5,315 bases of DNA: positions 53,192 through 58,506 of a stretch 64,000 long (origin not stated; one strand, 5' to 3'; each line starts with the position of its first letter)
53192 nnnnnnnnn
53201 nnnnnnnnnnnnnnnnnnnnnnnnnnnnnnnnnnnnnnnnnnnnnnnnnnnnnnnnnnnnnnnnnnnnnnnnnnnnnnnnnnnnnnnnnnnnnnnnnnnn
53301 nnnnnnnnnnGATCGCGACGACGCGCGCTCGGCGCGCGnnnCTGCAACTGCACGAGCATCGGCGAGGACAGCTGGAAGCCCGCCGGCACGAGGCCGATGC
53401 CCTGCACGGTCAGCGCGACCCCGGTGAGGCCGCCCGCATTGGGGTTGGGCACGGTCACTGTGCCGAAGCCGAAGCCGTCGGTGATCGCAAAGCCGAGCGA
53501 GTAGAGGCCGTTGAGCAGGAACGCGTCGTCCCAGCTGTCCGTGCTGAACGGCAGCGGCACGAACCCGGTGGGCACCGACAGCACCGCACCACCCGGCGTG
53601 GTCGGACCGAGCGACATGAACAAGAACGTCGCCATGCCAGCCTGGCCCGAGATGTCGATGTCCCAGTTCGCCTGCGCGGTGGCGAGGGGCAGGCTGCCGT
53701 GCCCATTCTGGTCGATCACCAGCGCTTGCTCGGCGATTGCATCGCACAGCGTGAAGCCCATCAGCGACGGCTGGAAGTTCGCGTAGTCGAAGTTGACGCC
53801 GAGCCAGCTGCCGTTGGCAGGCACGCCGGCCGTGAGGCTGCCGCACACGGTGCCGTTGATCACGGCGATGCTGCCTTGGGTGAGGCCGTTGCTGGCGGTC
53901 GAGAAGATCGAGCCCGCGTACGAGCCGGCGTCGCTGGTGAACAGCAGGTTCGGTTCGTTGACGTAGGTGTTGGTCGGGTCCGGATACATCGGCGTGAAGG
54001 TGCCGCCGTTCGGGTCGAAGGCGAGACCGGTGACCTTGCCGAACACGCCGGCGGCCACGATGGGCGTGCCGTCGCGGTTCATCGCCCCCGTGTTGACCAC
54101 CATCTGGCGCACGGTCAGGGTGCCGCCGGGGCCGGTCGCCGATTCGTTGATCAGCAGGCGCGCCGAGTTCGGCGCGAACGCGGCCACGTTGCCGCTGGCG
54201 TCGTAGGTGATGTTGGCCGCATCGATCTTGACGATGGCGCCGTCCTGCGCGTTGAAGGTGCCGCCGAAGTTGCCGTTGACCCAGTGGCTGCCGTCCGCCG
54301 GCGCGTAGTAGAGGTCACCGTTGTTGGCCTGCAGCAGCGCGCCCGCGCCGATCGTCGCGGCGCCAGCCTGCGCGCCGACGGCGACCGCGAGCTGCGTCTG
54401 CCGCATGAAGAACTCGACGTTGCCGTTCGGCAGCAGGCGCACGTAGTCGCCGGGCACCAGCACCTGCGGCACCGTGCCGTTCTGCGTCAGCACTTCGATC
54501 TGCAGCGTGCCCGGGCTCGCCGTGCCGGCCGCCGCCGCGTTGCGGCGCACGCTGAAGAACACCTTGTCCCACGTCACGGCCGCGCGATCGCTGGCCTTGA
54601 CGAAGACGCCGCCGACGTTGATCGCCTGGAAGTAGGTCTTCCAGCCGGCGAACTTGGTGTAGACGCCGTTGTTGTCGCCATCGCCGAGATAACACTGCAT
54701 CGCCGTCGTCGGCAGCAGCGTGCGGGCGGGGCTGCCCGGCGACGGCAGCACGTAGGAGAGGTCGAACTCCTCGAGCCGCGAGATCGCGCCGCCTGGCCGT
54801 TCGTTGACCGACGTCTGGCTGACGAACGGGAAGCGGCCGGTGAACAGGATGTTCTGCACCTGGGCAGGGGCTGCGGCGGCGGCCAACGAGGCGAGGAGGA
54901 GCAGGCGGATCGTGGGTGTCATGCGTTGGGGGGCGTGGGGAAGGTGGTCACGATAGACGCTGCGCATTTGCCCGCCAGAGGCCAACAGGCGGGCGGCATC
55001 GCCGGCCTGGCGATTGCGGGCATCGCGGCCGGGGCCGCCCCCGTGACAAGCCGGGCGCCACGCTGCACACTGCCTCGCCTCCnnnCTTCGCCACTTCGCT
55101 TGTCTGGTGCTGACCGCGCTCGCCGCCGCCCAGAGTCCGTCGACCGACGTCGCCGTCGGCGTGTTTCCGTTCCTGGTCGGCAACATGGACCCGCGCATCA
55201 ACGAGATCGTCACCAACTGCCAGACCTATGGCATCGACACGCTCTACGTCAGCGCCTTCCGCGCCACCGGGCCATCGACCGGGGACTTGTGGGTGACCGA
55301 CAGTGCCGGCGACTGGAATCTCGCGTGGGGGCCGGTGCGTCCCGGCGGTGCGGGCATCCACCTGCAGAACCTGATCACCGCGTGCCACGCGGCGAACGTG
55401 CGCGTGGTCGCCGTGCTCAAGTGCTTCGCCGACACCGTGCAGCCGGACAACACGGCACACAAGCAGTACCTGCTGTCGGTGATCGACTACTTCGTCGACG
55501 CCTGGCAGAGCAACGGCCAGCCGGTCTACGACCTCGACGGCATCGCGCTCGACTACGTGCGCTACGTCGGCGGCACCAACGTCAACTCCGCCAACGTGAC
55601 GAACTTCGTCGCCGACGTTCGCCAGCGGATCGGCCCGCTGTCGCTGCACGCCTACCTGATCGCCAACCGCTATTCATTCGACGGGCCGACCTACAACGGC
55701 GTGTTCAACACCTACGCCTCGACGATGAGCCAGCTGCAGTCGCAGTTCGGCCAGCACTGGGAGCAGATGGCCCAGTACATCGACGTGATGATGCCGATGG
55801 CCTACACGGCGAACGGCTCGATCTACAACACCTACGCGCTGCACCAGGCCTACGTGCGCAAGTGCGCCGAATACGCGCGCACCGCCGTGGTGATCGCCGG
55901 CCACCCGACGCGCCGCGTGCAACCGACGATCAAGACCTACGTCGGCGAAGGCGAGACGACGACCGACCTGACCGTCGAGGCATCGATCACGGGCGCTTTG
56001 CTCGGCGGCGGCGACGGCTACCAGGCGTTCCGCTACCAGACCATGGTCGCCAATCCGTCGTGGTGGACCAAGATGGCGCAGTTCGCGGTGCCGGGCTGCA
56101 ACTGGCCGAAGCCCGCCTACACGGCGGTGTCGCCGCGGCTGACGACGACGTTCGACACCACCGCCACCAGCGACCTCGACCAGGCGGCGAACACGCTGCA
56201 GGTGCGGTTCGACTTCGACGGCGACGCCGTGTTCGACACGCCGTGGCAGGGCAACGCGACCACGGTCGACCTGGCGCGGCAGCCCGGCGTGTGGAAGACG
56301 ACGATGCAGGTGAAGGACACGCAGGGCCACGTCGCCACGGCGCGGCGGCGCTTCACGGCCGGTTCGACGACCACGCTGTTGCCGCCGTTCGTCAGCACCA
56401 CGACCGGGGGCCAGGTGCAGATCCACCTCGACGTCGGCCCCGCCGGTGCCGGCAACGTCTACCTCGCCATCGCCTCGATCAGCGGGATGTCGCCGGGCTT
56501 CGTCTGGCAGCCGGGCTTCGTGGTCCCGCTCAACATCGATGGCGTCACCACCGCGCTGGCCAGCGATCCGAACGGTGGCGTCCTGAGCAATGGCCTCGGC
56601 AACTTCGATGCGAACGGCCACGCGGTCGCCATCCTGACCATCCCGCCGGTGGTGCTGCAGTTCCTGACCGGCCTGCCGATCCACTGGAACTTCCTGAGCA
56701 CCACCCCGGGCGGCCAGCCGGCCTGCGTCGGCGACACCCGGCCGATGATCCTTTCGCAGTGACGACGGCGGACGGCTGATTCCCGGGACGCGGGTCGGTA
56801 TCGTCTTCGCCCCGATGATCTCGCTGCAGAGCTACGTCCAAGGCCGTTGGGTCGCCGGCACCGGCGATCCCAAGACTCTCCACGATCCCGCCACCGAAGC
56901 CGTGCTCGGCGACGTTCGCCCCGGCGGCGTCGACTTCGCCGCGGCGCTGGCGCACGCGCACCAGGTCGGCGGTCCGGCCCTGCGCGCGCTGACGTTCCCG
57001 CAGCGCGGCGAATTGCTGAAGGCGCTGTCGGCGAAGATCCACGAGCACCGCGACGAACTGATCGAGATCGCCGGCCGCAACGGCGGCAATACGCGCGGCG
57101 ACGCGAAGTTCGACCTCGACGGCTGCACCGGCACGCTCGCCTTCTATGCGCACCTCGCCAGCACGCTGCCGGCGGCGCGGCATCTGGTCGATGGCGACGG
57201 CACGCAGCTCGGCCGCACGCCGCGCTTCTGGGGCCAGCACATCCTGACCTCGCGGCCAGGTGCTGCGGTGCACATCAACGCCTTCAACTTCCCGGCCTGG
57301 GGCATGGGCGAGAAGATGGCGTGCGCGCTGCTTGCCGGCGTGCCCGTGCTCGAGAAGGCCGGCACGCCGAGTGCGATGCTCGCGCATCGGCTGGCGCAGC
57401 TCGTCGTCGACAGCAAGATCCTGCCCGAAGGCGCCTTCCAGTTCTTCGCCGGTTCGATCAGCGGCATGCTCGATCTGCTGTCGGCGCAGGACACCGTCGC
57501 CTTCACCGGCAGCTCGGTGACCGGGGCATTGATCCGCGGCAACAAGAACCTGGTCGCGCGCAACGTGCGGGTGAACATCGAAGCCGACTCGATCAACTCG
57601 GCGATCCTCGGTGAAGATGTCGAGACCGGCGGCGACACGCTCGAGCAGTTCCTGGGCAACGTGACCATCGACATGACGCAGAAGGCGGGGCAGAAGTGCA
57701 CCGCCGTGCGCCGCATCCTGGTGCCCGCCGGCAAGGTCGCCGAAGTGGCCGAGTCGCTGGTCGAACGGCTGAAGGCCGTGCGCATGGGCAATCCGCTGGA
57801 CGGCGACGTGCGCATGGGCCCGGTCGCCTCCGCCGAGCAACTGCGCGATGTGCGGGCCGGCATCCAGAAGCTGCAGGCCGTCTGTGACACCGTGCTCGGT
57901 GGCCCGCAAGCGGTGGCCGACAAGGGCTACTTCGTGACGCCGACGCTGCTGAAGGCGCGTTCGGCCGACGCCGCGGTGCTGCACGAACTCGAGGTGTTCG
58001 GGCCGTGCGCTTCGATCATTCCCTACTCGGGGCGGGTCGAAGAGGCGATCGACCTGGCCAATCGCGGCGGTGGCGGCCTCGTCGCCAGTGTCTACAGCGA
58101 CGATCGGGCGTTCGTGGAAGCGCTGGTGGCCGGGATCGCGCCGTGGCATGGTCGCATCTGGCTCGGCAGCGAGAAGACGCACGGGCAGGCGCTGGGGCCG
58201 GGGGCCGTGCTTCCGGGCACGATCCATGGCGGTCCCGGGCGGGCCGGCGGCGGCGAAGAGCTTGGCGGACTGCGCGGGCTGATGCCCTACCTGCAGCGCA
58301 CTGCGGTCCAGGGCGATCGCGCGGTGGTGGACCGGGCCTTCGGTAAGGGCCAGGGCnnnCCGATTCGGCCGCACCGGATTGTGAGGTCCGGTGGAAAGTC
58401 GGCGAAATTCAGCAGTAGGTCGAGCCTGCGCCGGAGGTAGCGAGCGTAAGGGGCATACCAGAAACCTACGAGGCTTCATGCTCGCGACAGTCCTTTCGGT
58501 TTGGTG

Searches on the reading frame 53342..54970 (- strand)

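Call 21: search_protein_families(library=pfam, proteins=[window:53345-54970:-], max_evalue=0.1)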
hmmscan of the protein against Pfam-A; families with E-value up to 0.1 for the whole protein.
window:53345-54970:- (542 aa): 1 family
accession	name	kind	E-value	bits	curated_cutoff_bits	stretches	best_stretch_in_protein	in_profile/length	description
PF08310.17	LGFP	-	0.099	13.5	22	0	216-244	22-50/53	LGFP repeat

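Call 100: search_protein_families(library=pfam, proteins=[window:53342-54970:-], max_evalue=0.01)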
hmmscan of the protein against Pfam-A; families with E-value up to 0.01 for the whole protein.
window:53342-54970:- (543 aa): 0 families

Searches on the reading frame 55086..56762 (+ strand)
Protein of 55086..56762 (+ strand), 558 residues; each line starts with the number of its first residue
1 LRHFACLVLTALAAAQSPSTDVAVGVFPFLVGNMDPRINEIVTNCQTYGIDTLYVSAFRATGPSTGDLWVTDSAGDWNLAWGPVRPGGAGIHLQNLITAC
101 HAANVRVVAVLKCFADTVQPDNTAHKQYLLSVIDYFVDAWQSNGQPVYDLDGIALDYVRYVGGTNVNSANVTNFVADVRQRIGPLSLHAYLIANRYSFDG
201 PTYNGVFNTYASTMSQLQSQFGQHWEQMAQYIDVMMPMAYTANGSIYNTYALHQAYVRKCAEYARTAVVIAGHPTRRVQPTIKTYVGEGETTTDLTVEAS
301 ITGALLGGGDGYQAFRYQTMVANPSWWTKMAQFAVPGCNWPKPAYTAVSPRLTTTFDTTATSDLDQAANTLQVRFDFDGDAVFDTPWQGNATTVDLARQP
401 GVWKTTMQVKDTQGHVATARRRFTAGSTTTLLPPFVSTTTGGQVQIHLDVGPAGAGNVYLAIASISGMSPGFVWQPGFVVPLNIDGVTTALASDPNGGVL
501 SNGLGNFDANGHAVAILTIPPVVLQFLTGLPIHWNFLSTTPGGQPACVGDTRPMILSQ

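Call 21: search_protein_families(library=pfam, proteins=[window:55086-56762:+], max_evalue=0.1)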
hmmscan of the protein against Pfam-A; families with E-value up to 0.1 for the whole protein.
window:55086-56762:+ (558 aa): 1 family
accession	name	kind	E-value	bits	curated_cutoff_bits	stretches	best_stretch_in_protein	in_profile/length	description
PF13200.12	DUF4015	-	4.5e-05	23.2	27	1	150-241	138-227/313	Putative glycosyl hydrolase domain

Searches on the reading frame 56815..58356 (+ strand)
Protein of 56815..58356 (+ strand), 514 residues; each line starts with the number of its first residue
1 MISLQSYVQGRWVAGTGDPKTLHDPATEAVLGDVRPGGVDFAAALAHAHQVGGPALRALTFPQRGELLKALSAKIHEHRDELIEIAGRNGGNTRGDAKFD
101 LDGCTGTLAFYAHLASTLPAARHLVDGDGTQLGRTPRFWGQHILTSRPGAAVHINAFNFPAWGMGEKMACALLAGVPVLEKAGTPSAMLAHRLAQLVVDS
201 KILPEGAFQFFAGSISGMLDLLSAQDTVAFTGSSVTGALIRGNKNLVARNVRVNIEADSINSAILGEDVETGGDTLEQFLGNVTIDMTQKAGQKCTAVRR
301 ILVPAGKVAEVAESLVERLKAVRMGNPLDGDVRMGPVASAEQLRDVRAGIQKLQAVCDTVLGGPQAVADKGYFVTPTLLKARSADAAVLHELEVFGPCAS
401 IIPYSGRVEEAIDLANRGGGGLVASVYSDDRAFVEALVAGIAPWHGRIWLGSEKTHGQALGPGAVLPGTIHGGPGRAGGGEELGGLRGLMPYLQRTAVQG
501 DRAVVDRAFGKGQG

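Call 84: search_protein_families(library=pfam, proteins=[window:56815-58356:+], max_evalue=0.001)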
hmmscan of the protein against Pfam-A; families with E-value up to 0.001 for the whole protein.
window:56815-58356:+ (514 aa): 1 family
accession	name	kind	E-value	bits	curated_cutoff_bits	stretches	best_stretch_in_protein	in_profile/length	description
PF00171.27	Aldedh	-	6.8e-64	216.6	23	1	12-454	1-426/461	Aldehyde dehydrogenase family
